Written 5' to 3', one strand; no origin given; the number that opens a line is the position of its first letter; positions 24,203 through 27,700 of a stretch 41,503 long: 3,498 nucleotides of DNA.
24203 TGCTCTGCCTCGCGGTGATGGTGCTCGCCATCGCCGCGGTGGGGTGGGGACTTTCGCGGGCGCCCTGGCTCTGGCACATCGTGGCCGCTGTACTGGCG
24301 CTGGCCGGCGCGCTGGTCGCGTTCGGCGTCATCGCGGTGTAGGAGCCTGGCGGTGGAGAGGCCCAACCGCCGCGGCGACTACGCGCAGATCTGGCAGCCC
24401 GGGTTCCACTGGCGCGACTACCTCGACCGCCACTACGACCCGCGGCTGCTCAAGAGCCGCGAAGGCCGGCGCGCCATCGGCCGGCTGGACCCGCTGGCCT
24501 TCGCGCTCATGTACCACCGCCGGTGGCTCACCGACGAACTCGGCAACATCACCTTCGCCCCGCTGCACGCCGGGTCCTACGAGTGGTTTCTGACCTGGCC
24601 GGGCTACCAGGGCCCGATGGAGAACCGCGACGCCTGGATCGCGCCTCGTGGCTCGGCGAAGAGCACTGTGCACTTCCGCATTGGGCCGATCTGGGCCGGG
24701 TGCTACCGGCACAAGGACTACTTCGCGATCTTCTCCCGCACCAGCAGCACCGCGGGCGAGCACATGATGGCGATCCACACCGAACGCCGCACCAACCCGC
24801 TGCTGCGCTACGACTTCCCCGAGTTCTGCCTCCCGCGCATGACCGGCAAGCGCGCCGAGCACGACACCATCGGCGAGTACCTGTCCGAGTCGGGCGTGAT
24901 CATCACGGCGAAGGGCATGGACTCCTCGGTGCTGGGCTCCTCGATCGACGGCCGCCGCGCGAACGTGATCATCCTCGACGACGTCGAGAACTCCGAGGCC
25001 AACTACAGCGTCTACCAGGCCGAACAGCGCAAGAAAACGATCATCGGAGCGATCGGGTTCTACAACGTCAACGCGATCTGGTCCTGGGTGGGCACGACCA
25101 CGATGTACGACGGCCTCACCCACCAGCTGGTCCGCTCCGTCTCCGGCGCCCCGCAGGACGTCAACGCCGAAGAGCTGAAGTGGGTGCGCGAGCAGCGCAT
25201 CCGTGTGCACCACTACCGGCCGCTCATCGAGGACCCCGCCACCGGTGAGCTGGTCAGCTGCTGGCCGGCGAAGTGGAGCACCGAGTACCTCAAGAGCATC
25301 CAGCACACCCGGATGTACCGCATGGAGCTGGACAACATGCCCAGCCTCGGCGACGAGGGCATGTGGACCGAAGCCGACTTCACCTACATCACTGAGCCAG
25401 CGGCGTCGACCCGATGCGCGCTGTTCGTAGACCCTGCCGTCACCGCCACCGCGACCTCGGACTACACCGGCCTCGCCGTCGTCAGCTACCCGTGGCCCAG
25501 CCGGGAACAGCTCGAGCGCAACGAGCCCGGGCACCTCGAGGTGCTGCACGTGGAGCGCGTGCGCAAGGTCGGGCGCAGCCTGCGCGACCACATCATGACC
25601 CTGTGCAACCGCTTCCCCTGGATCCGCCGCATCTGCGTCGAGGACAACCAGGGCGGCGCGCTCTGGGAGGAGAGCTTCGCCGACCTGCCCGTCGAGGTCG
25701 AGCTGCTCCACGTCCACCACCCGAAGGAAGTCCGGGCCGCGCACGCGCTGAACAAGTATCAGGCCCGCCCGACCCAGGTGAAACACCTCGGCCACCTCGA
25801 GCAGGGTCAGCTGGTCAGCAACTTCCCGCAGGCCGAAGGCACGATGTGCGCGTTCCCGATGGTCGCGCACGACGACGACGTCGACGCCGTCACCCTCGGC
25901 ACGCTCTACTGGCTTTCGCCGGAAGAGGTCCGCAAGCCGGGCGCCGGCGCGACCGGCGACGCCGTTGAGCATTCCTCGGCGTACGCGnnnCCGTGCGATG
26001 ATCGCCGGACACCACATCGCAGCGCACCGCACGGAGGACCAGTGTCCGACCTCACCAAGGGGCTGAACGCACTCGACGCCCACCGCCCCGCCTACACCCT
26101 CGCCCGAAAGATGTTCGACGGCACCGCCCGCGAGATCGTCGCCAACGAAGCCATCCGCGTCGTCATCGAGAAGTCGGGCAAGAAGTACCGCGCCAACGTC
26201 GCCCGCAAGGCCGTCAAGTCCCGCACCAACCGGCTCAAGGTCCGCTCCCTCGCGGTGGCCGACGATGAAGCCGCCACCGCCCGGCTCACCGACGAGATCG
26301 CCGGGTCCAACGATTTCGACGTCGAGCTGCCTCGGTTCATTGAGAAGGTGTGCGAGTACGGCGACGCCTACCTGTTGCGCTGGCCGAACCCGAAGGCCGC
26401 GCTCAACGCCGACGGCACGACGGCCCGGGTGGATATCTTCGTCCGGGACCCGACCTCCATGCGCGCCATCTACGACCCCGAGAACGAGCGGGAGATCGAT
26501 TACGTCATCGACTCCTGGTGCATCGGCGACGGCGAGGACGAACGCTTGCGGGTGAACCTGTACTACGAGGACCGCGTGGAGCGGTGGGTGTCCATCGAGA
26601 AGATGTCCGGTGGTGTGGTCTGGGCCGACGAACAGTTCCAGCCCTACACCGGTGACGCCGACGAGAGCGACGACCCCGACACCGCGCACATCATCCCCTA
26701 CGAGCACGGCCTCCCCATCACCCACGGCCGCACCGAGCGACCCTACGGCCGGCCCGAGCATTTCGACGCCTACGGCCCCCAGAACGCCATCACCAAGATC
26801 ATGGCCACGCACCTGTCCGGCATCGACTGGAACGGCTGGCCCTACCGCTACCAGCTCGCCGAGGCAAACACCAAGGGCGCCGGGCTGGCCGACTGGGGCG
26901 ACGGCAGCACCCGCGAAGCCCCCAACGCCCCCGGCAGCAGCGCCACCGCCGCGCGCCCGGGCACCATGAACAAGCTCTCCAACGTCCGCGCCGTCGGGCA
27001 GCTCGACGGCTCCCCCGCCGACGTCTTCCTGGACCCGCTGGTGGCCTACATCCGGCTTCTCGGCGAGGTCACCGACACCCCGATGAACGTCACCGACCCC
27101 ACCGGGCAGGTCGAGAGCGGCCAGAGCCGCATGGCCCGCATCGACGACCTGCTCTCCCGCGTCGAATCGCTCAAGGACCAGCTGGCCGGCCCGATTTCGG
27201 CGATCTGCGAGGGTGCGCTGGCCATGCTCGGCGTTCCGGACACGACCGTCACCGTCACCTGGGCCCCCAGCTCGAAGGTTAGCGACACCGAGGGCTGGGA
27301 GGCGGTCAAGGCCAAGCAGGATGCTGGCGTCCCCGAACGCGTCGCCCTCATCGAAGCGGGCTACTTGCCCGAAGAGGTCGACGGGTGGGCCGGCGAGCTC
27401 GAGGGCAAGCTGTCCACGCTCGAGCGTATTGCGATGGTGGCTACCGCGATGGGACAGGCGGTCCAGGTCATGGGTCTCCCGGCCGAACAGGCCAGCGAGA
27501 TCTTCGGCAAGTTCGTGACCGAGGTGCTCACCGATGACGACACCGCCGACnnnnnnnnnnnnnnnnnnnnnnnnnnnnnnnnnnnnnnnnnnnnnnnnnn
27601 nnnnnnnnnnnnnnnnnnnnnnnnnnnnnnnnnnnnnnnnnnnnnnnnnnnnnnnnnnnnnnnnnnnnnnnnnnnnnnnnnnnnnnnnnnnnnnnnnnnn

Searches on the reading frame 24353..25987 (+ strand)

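Call 33: search_protein_families(library=phrogs, proteins=[window:24353-25987:+], max_evalue=0.001)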
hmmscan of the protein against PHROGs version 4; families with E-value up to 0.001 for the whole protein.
window:24353-25987:+ (545 aa): 3 families
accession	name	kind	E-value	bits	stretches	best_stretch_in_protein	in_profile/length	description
phrog_38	-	head and packaging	1.7e-46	160.3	1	11-526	235-709/760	terminase large subunit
phrog_14112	-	unknown function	4.1e-06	27.4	1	95-227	107-235/247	-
phrog_5573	-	head and packaging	1.9e-05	25.2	1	329-514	56-228/250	terminase large subunit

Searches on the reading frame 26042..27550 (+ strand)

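Call 33: search_protein_families(library=phrogs, proteins=[window:26042-27550:+], max_evalue=0.001)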
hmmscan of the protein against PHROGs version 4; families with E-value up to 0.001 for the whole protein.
window:26042-27550:+ (503 aa): 2 families
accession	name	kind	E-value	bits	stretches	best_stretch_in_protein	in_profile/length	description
phrog_104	-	head and packaging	9.8e-39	134.4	1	6-471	46-483/550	portal protein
phrog_64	-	head and packaging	9.1e-10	38.6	1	78-187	153-255/547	portal protein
